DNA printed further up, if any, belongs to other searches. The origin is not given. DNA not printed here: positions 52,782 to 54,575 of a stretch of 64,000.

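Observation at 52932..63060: Nine-gene minus-strand operon mixing heptose synthesis, a GH38-like lipoprotein, macro domain, MBL hydrolase, TrpD and two FAD oxidoreductases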

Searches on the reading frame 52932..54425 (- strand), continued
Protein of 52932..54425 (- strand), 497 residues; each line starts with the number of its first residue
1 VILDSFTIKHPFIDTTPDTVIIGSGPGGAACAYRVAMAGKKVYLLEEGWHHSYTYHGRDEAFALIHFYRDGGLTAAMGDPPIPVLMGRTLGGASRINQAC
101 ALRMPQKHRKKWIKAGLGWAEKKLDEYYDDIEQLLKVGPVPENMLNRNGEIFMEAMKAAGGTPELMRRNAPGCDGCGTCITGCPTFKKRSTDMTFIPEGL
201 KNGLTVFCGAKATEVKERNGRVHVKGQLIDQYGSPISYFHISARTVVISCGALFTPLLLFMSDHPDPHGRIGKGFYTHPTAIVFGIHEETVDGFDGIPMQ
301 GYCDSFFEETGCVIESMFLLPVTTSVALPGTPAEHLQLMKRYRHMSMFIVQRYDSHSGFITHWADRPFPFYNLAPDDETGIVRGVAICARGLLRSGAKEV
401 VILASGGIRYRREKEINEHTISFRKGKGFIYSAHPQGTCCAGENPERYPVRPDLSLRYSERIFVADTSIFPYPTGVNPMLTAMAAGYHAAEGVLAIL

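Call 91: search_protein_families(library=padloc, proteins=[window:52932-54425:-], max_evalue=0.001)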
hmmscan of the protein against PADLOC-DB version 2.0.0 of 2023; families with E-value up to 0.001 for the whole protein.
window:52932-54425:- (497 aa): 0 families
